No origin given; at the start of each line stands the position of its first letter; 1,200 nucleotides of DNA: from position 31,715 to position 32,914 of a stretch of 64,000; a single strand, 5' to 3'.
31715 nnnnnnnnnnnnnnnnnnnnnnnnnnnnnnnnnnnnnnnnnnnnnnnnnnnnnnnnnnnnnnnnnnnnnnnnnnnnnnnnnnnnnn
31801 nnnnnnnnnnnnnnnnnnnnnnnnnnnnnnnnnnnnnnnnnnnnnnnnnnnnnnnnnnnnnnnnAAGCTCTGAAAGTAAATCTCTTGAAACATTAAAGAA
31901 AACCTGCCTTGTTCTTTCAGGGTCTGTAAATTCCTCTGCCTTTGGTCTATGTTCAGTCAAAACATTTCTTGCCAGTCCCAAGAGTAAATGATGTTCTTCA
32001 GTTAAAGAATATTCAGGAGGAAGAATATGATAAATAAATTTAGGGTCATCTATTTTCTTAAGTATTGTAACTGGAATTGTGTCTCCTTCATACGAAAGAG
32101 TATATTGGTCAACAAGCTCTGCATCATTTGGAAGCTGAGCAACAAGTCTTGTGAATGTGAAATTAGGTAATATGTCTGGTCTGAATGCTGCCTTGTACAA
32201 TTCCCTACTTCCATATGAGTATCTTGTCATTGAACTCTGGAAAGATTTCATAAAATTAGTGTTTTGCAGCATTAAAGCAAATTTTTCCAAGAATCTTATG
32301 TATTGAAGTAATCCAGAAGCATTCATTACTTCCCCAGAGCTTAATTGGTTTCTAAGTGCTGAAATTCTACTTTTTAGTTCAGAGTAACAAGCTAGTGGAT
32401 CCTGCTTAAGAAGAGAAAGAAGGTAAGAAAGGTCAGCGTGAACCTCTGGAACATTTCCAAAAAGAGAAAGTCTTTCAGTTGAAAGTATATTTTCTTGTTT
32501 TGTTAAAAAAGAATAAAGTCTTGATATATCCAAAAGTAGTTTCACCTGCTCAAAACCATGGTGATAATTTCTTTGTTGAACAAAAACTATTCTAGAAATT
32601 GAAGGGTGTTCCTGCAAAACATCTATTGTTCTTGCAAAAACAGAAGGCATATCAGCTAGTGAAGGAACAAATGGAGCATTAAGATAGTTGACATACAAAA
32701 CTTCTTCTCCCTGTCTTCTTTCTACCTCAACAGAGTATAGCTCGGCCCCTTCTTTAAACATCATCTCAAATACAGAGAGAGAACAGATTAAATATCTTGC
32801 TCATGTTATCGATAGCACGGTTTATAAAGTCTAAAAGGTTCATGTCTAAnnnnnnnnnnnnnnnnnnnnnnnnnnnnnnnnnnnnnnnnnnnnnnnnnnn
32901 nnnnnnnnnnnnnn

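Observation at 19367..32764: Expanded type-IV-pilus-like locus: prepilin peptidase, ten tandem pilin-like genes, PHP phosphoesterase, FlaJ-like platform and long FlaI-like ATPase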

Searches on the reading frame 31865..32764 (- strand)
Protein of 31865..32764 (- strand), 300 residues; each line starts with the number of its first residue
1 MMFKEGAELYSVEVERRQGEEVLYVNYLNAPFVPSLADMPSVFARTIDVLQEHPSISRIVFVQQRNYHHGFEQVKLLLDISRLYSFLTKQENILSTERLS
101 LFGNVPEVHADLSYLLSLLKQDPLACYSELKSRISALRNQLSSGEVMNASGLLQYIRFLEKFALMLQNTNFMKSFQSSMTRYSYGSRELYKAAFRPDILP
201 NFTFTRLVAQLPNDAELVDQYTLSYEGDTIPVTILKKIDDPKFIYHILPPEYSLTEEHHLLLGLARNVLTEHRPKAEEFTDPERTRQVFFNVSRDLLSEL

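Call 61: search_solved_structures(query=window:31865-32764:-, max_evalue=10, show_alignments=1)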
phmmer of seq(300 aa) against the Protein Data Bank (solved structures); distinct sequences matched with E-value up to 10: 1.
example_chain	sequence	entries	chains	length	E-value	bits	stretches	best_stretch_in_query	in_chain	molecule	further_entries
2i76_A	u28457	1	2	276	0.00094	22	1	184-267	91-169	Hypothetical protein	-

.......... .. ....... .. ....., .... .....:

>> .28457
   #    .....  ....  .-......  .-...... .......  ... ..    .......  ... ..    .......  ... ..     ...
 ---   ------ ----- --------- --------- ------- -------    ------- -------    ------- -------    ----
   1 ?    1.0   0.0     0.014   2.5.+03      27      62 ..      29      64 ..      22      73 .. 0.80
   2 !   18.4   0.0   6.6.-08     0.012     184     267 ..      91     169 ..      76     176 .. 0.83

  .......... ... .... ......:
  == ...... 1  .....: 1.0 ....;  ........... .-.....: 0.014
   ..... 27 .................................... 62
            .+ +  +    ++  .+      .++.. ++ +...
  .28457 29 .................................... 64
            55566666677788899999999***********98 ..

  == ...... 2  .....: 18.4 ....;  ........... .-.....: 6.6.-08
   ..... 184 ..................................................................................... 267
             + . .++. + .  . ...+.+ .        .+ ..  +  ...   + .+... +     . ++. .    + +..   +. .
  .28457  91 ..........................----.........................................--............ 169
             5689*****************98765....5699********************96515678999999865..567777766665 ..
